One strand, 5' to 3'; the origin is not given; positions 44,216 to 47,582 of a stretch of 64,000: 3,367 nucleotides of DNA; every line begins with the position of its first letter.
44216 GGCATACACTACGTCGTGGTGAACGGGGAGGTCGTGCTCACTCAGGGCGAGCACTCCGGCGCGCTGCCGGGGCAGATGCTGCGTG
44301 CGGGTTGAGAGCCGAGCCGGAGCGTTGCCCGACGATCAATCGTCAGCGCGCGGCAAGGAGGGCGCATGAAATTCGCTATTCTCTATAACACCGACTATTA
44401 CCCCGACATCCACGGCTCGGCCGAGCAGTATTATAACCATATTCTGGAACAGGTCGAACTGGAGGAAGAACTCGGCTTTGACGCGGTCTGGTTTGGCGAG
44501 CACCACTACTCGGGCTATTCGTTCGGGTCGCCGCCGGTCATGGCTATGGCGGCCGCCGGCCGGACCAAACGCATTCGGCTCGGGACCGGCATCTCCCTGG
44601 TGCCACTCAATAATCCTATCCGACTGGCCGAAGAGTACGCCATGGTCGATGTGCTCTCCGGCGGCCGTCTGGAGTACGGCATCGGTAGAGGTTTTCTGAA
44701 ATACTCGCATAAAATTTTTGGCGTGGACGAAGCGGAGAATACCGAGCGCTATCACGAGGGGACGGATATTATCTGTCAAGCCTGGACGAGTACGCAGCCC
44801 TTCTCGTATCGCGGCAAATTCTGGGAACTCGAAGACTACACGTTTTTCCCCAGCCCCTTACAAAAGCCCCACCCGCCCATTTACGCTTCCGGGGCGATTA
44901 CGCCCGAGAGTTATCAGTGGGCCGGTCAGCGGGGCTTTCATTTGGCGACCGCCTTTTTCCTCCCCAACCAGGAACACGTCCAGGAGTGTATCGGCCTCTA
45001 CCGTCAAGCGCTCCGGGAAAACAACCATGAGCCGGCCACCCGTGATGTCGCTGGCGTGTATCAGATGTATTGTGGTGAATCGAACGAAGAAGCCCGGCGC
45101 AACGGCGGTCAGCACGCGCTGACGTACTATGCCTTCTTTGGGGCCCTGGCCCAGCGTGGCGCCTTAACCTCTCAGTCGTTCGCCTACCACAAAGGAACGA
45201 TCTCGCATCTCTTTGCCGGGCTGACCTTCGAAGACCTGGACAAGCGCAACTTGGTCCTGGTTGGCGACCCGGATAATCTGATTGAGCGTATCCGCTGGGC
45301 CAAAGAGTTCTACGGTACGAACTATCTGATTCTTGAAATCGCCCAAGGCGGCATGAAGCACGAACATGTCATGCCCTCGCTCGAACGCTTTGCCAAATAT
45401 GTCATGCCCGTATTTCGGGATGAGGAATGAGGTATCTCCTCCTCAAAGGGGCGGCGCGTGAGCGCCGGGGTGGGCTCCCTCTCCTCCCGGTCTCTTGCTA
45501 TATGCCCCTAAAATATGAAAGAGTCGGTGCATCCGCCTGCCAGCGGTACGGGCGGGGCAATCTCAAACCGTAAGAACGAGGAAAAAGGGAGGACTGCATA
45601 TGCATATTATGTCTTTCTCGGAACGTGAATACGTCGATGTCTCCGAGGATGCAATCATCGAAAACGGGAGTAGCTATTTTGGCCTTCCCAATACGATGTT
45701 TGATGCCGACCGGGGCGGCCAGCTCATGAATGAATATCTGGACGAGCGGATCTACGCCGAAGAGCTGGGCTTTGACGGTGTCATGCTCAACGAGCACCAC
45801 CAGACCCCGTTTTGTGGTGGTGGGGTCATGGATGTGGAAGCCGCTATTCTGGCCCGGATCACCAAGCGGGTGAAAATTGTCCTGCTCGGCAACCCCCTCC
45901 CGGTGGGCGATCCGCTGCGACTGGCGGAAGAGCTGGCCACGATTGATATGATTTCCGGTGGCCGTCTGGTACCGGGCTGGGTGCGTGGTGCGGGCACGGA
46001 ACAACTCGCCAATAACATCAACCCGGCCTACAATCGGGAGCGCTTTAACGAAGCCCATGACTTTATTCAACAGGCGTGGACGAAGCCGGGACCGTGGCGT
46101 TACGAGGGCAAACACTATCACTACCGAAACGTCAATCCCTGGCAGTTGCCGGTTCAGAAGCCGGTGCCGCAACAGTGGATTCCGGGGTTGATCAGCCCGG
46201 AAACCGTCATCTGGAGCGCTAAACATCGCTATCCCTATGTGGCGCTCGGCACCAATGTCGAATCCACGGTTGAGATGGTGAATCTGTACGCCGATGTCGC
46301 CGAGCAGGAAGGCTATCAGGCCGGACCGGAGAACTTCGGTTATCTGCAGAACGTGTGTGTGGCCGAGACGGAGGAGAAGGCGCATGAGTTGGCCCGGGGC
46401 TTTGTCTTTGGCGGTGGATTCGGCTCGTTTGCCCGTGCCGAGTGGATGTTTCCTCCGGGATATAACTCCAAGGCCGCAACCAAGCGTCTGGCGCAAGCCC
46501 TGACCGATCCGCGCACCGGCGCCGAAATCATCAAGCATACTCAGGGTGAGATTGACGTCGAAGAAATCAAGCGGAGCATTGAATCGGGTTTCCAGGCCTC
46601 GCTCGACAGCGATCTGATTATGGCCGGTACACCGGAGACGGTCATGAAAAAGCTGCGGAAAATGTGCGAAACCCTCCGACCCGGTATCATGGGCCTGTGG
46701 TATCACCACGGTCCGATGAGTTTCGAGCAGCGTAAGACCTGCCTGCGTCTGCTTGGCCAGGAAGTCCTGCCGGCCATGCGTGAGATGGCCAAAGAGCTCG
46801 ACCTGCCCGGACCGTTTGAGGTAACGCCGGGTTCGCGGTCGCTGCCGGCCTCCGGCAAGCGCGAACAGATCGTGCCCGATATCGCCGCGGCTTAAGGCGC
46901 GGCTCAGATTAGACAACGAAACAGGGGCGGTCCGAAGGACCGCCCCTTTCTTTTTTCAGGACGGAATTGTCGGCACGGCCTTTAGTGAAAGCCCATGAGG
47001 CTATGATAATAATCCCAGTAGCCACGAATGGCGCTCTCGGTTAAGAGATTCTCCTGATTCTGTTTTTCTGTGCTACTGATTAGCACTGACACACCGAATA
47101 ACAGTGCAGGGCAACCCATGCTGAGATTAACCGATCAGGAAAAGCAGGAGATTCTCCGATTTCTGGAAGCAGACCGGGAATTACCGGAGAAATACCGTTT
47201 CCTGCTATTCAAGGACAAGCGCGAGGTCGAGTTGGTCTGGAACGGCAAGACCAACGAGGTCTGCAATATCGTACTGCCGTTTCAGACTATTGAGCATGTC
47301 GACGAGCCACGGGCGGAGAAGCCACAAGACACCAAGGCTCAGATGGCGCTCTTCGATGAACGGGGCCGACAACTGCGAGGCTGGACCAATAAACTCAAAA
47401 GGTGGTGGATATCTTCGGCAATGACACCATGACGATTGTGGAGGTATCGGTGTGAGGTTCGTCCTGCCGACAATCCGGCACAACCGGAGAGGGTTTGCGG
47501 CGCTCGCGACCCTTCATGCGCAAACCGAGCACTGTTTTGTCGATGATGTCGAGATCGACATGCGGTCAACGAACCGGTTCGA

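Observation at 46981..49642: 2.5-kb low-G+C cassette flanked by perfect 81-bp direct repeats that duplicate the 3' end of the Rieske oxygenase gene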

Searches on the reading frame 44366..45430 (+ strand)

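Call 7: search_protein_families(library=pfam, proteins=[window:44366-45430:+], max_evalue=0.01)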
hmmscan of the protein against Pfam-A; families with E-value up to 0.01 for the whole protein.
window:44366-45430:+ (354 aa): 1 family
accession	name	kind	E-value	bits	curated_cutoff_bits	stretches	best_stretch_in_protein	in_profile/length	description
PF00296.26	Bac_luciferase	-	1.7e-54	185.7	27.9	1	2-314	2-309/314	Luciferase-like monooxygenase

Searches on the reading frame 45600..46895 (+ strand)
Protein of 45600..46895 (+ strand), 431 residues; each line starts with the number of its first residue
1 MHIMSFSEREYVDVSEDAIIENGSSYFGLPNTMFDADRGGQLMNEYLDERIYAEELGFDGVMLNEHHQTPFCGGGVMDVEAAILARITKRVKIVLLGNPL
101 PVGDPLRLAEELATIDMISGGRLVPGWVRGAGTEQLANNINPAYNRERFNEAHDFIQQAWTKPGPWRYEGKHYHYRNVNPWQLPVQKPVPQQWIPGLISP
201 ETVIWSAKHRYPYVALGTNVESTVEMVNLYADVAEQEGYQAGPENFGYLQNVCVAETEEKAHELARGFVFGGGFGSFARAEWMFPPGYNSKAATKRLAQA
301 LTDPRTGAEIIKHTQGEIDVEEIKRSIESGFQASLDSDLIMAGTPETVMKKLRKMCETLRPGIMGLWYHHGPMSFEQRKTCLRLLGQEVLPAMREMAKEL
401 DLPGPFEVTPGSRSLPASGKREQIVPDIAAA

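Call 7: search_protein_families(library=pfam, proteins=[window:45600-46895:+], max_evalue=0.01)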
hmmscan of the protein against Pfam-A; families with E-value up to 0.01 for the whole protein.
window:45600-46895:+ (431 aa): 1 family
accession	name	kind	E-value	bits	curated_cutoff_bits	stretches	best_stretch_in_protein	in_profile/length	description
PF00296.26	Bac_luciferase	-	1.2e-36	127.1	27.9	1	52-356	31-308/314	Luciferase-like monooxygenase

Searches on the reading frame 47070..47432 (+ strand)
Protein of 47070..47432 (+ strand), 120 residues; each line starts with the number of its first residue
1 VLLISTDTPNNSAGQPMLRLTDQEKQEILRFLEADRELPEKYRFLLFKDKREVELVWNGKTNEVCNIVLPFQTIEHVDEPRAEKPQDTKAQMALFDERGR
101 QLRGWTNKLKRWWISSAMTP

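Call 7: search_protein_families(library=pfam, proteins=[window:47070-47432:+], max_evalue=0.01)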
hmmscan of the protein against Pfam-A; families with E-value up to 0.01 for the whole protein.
window:47070-47432:+ (120 aa): 0 families

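Call 8: search_protein_families(library=padloc, proteins=[window:47070-47432:+], max_evalue=0.01)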
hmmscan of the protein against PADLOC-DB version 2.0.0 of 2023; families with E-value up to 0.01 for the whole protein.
window:47070-47432:+ (120 aa): 0 families
